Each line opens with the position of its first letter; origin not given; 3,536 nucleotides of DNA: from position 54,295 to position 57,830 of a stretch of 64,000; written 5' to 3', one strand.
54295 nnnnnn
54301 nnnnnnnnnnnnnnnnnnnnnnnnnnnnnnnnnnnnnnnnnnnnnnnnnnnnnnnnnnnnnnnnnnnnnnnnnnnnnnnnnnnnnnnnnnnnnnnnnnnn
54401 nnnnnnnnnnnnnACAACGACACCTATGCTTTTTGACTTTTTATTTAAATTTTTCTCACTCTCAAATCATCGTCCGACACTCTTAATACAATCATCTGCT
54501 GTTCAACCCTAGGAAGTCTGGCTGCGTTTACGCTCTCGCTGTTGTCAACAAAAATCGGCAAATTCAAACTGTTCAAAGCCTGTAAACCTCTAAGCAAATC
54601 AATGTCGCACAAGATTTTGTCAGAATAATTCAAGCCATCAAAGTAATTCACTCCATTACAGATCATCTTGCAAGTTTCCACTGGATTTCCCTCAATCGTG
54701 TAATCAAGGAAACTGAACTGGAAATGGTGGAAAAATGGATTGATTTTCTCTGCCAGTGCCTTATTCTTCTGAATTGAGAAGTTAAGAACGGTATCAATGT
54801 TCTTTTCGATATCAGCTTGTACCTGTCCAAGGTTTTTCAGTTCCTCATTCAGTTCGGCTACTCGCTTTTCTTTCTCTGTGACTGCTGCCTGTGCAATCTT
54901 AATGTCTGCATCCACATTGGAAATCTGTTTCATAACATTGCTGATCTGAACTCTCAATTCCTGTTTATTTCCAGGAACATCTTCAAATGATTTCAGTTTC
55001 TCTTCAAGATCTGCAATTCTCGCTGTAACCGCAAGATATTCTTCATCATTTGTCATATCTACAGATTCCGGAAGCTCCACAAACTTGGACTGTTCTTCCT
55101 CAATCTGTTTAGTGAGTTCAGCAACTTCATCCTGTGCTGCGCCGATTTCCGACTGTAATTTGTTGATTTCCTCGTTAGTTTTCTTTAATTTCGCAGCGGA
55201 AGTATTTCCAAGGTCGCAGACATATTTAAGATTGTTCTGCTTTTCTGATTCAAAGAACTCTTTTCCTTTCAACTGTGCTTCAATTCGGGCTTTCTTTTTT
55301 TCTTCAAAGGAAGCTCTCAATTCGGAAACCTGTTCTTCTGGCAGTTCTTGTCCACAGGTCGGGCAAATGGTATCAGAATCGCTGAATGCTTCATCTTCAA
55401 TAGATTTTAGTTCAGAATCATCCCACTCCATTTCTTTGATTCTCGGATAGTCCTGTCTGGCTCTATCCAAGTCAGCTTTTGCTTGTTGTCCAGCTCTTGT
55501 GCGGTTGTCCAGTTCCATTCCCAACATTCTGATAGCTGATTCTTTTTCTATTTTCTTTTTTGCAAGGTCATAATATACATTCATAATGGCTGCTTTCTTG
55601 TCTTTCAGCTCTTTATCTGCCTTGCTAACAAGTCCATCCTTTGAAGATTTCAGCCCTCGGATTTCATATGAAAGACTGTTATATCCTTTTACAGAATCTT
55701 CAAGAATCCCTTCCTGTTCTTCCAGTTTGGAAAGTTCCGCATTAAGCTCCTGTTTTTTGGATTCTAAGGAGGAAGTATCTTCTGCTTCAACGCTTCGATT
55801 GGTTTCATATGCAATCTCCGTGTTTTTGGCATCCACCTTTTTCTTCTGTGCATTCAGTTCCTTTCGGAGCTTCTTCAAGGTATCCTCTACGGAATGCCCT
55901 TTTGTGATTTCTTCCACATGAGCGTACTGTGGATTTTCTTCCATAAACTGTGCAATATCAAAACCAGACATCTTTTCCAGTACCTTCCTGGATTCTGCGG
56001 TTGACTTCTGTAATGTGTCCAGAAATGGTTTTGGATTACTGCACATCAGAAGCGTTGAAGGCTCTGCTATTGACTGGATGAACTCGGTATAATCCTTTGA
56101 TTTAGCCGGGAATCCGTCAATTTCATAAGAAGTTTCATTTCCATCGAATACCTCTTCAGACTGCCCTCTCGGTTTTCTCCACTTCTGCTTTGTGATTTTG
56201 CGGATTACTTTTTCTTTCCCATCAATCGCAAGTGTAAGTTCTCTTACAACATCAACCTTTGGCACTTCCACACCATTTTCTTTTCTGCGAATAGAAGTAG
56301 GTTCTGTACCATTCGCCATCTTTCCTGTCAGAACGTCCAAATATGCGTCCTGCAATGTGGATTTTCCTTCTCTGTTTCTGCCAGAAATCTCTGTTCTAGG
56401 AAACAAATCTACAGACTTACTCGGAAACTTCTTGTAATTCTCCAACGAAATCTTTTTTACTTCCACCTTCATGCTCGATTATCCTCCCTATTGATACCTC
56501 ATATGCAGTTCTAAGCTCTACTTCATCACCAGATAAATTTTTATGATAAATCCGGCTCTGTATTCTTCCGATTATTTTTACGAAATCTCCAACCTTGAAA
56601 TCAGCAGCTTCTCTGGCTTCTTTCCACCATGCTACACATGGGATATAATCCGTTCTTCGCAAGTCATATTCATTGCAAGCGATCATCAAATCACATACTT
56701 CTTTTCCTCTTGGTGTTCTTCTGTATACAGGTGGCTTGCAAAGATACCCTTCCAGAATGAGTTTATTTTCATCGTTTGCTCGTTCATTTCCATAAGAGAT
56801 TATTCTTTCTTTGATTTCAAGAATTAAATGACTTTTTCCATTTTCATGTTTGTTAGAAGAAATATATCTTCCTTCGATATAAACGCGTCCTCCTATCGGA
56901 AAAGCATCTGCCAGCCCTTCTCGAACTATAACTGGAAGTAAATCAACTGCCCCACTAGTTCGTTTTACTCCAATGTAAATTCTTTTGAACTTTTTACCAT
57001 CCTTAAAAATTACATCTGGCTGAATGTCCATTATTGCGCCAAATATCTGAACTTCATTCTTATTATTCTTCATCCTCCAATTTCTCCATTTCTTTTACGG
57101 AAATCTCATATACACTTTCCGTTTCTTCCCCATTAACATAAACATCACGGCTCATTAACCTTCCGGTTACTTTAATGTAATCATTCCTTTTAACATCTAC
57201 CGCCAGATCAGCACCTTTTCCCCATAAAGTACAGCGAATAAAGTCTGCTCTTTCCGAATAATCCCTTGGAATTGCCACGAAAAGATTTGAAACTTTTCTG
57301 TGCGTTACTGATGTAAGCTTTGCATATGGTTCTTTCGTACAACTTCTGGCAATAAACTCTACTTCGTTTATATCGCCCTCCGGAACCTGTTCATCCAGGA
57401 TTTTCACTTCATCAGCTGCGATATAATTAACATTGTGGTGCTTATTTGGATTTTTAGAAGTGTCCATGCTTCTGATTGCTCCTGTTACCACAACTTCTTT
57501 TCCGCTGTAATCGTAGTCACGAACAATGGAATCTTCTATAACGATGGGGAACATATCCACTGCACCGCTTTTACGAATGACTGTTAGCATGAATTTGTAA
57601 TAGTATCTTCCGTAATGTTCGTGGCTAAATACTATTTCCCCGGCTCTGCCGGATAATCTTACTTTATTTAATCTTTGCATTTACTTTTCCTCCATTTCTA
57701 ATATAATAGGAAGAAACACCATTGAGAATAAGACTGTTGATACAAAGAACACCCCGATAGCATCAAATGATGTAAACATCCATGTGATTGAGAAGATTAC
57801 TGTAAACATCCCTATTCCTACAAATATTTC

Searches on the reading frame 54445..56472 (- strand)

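Call 31: search_protein_families(library=pfam, proteins=[window:54445-56472:-], max_evalue=0.001)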
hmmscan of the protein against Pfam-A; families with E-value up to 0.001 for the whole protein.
window:54445-56472:- (675 aa): 2 families
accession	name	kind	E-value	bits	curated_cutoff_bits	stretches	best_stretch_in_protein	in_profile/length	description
PF13166.12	AAA_13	-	2.8e-05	23.5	36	1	366-584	254-470/713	AAA domain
PF13555.12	AAA_29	-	0.00018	21.7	27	1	6-51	2-49/61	P-loop containing region of AAA domain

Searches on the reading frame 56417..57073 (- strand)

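Call 31: search_protein_families(library=pfam, proteins=[window:56417-57073:-], max_evalue=0.001)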
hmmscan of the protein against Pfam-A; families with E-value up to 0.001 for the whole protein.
window:56417-57073:- (218 aa): 1 family
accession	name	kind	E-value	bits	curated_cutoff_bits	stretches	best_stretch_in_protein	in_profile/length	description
PF00436.31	SSB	-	6.7e-16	58.7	26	1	103-189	2-92/104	Single-strand binding protein family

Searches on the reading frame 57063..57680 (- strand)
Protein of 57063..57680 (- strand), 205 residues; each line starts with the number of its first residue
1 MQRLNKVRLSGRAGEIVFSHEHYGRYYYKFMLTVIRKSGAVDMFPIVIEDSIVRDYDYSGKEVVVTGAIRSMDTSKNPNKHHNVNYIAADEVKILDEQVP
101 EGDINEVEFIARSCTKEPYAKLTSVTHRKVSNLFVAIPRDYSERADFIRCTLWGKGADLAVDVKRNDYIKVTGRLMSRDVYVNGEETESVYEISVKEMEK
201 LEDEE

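Call 31: search_protein_families(library=pfam, proteins=[window:57063-57680:-], max_evalue=0.001)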
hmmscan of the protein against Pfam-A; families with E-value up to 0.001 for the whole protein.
window:57063-57680:- (205 aa): 2 families
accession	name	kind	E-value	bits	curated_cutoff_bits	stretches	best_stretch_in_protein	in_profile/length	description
PF00436.31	SSB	-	1.4e-13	51.2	26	1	115-200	11-103/104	Single-strand binding protein family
PF01336.31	tRNA_anti-codon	-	7.9e-05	23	27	1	124-201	9-75/75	OB-fold nucleic acid binding domain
